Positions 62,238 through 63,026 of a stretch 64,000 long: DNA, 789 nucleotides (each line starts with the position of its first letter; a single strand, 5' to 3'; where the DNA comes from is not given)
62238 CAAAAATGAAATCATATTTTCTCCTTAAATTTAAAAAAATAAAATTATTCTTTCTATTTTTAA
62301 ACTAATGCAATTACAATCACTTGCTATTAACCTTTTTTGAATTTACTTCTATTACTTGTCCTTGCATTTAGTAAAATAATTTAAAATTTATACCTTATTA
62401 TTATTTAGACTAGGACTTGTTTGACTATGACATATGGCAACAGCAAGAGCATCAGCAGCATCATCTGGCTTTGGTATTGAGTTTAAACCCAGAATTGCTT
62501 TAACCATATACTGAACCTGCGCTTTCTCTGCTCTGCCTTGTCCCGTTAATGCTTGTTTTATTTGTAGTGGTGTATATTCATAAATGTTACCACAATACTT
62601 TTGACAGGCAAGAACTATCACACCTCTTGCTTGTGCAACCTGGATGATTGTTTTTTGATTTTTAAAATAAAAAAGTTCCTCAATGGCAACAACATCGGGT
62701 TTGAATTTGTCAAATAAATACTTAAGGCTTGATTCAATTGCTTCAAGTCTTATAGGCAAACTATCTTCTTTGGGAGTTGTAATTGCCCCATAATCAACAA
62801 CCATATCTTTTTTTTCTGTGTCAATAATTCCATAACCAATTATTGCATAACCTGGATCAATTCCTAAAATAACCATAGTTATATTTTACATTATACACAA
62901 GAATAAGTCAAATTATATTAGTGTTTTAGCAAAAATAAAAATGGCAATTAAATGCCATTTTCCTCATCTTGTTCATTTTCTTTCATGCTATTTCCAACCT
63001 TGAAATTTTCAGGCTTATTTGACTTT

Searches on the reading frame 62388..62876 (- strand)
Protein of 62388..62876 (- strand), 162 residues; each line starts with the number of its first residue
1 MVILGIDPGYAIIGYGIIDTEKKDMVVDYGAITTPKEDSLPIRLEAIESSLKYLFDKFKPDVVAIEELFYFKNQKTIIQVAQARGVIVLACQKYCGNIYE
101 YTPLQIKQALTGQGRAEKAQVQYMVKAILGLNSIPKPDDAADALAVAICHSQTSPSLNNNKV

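Call 71: find_encoding_contigs(protein=window:62388-62876:-, flank=10000, max_places=4)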
Protein window:62388-62876:- (162 aa): 9 contigs read that carry it; 4 places shown.
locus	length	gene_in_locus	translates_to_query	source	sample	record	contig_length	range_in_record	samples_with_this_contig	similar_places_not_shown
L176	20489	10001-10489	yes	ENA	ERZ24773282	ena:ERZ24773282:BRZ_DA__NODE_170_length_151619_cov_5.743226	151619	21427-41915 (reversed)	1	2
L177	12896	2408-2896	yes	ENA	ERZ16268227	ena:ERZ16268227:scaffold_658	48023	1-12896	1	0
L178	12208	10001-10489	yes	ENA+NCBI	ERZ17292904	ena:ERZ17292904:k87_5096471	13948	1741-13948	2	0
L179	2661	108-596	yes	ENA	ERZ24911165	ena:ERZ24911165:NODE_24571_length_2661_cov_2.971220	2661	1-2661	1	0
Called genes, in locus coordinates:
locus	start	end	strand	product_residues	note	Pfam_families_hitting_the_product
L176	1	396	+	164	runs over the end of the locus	PF09548:Spore_III_AB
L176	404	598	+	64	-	PF06686:SpoIIIAC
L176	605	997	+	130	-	PF06686:SpoIIIAC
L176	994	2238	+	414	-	PF09546:Spore_III_AE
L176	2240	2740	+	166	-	PF09581:Spore_III_AF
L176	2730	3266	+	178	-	-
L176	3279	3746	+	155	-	PF12685:SpoIIIAH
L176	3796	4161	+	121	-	PF03780:Asp23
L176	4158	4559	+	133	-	PF01029:NusB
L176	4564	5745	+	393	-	PF13742:tRNA_anti_2, PF01336:tRNA_anti-codon, PF02601:Exonuc_VII_L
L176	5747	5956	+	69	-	PF02609:Exonuc_VII_S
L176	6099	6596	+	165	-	PF01595:CNNM (weak)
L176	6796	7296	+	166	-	PF05198:IF3_N, PF00707:IF3_C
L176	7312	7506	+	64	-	PF01632:Ribosomal_L35p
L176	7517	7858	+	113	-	PF00453:Ribosomal_L20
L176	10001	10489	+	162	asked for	PF02075:RuvC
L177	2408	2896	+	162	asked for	PF02075:RuvC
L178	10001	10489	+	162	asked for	PF02075:RuvC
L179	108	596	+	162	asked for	PF02075:RuvC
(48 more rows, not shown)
